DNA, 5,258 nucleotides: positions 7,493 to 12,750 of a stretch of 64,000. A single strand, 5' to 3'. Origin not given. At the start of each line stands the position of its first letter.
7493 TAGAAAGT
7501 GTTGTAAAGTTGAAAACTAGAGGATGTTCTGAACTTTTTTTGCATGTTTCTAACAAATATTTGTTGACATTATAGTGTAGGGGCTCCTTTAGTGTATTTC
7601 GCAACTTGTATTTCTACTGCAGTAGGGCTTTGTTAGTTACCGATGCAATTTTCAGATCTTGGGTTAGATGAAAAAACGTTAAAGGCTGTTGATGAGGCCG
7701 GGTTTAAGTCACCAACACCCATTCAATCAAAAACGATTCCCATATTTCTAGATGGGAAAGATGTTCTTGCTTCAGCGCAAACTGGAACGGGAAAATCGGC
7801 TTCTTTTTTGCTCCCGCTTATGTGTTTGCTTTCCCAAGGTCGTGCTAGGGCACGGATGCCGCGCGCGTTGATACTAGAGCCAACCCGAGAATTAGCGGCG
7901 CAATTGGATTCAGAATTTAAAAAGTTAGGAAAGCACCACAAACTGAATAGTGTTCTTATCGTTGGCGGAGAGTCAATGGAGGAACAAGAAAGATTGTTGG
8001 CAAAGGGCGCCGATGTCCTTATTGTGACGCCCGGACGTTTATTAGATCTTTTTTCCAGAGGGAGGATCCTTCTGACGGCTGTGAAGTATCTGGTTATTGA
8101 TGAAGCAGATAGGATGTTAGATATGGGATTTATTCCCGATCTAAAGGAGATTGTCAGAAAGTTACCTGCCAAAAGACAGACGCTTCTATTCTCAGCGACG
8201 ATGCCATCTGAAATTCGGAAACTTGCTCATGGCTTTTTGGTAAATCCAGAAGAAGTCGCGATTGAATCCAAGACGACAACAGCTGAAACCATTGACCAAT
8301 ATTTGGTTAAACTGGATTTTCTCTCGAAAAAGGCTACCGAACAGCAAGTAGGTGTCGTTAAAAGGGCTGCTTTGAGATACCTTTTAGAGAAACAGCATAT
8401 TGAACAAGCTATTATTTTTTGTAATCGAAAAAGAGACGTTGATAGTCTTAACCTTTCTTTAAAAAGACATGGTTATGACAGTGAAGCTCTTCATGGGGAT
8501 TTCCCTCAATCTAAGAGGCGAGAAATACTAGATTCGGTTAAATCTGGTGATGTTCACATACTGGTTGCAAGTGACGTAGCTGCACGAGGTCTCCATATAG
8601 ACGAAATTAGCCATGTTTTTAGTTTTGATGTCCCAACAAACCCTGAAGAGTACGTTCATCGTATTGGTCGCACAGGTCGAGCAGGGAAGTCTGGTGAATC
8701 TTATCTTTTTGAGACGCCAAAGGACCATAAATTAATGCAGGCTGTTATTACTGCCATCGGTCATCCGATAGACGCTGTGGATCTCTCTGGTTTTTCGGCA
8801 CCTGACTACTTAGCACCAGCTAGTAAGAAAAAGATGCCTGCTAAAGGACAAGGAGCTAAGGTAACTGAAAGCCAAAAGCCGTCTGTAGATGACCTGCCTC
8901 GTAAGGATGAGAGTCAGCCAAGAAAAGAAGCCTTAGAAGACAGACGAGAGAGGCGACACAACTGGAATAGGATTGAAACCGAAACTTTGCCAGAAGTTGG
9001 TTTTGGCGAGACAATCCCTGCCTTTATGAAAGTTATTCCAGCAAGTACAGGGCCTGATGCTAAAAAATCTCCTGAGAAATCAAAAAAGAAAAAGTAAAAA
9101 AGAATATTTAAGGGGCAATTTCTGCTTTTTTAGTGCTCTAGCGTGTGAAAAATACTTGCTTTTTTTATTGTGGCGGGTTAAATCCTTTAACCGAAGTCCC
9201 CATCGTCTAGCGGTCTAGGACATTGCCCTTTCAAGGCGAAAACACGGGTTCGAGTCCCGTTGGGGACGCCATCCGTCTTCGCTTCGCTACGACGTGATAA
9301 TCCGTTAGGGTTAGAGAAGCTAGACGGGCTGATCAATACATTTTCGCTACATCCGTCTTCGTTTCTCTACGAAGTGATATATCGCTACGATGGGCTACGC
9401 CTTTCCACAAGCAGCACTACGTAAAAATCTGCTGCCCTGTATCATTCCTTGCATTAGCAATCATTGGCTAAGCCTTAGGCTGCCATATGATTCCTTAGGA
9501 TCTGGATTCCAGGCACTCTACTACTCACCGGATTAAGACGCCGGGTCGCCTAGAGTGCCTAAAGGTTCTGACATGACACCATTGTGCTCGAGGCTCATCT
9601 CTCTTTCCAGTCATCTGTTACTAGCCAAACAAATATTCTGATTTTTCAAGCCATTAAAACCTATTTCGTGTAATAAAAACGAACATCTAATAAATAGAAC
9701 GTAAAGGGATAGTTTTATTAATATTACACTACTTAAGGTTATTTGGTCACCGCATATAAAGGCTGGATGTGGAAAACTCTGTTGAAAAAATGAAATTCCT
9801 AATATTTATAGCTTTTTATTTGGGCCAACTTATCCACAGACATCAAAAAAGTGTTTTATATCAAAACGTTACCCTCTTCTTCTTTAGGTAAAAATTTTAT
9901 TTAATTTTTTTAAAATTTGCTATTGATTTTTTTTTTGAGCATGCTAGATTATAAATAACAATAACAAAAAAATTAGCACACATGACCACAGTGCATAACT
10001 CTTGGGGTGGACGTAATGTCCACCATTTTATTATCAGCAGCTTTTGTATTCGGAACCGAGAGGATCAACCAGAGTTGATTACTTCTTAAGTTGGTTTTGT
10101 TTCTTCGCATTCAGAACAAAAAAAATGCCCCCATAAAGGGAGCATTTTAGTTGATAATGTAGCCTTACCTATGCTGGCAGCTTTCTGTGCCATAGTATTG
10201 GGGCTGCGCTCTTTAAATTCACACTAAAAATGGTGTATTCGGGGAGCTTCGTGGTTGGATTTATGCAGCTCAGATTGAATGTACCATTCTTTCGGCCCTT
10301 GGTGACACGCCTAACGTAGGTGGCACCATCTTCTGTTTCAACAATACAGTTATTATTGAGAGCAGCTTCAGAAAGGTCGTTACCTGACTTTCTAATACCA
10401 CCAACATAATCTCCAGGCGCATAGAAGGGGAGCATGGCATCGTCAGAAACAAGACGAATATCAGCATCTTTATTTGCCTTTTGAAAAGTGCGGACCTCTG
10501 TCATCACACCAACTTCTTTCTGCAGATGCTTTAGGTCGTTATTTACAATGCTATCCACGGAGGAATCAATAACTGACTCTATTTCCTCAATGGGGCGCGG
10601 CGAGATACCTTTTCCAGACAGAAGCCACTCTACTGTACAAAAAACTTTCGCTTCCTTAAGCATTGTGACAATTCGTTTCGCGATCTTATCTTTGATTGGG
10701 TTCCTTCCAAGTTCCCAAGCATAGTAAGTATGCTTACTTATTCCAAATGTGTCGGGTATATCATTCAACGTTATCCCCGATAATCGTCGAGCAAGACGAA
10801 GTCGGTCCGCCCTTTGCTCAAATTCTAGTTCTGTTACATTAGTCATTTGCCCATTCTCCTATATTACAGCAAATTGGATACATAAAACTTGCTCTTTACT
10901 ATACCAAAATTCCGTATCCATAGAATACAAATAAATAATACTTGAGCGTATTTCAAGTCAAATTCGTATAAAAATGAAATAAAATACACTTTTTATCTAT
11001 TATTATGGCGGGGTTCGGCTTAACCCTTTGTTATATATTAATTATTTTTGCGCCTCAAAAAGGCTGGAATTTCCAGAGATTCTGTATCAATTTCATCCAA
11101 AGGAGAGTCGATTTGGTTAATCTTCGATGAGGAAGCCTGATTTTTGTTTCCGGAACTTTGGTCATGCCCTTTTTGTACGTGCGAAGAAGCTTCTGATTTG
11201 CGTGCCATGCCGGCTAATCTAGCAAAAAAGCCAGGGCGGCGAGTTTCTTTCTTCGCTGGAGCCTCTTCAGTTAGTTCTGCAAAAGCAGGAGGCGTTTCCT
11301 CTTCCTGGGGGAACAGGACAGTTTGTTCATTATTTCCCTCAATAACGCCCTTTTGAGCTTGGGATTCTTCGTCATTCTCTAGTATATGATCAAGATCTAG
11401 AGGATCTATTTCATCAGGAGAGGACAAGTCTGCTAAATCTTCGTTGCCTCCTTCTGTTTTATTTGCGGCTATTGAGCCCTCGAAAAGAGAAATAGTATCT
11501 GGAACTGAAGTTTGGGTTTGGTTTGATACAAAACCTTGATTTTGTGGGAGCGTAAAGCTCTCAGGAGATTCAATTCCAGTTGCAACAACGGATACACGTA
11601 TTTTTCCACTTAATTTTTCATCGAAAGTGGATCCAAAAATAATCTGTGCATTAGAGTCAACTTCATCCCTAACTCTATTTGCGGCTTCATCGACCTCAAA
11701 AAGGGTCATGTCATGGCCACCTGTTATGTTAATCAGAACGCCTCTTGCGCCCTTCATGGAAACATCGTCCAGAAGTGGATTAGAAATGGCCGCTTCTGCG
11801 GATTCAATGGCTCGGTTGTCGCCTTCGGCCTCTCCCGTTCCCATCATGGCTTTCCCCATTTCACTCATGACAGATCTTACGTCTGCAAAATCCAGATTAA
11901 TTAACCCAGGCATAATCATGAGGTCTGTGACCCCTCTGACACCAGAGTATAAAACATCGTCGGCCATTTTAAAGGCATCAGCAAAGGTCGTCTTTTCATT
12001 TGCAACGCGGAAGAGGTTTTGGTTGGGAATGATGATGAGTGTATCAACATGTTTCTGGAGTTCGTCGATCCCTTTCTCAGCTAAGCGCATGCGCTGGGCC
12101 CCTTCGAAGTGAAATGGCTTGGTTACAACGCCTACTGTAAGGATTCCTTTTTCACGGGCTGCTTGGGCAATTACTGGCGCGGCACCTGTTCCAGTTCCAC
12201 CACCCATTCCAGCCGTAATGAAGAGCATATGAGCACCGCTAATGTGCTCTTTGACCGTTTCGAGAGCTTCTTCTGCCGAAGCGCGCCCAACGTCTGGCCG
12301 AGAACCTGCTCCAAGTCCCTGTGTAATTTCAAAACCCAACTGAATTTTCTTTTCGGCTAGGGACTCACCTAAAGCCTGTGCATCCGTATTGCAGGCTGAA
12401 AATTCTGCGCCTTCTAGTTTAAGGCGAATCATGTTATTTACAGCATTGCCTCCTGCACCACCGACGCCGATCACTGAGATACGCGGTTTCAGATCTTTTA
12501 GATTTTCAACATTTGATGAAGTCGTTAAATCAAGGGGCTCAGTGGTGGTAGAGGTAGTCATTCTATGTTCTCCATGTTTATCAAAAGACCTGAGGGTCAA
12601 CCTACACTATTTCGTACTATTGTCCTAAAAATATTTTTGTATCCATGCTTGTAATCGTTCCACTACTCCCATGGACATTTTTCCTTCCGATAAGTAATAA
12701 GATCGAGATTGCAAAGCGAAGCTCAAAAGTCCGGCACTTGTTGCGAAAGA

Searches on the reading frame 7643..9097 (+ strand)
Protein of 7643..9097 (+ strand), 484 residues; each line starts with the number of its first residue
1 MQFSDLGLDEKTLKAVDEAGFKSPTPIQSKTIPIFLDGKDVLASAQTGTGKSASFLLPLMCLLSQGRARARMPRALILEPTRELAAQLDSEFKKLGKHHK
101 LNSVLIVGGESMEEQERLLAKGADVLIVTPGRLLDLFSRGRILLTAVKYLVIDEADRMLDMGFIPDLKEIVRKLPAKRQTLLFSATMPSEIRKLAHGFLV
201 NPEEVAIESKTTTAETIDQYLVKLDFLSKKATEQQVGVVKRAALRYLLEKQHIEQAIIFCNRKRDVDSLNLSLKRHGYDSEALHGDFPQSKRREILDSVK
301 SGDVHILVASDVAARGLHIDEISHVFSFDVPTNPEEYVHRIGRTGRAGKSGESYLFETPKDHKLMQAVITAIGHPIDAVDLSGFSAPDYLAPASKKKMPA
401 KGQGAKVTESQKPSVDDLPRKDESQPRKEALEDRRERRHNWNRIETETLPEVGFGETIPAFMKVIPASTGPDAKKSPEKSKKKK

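Call 62: search_protein_families(library=pfam, proteins=[window:7643-9097:+], max_evalue=0.0001)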
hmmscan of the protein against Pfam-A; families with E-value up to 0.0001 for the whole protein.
window:7643-9097:+ (484 aa): 3 families
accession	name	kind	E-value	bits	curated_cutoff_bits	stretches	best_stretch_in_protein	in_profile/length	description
PF00270.35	DEAD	-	3.7e-50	170.4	26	1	25-193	1-166/167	DEAD/DEAH box helicase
PF00271.37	Helicase_C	-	9.2e-33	113.2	23.5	1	240-348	2-110/110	Helicase conserved C-terminal domain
PF04851.21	ResIII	-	7.4e-08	32.9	22.5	1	39-188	24-163/164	Type III restriction enzyme, res subunit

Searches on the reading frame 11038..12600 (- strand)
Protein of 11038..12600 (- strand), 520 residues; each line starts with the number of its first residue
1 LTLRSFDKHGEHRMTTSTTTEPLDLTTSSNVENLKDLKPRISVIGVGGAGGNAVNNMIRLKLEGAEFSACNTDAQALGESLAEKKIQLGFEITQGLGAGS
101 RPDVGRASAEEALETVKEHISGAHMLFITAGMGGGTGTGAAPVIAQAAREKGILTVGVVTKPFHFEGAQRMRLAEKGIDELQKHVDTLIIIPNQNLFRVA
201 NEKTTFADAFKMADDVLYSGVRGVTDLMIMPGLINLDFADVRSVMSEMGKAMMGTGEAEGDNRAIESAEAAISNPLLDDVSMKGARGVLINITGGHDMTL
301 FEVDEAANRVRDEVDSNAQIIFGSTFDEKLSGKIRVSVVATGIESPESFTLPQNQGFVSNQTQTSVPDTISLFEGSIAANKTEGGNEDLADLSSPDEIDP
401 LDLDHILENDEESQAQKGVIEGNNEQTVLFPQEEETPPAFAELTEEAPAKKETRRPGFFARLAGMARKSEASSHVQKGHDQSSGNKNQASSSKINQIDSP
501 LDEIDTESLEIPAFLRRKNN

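Call 62: search_protein_families(library=pfam, proteins=[window:11038-12600:-], max_evalue=0.0001)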
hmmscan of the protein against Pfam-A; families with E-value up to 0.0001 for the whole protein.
window:11038-12600:- (520 aa): 2 families
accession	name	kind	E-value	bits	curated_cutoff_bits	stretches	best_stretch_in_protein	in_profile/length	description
PF00091.31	Tubulin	-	1.7e-48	165.9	33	1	41-200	2-189/190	Tubulin/FtsZ family, GTPase domain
PF12327.13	FtsZ_C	-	9.2e-39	132.1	27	1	249-344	1-95/95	FtsZ family, C-terminal domain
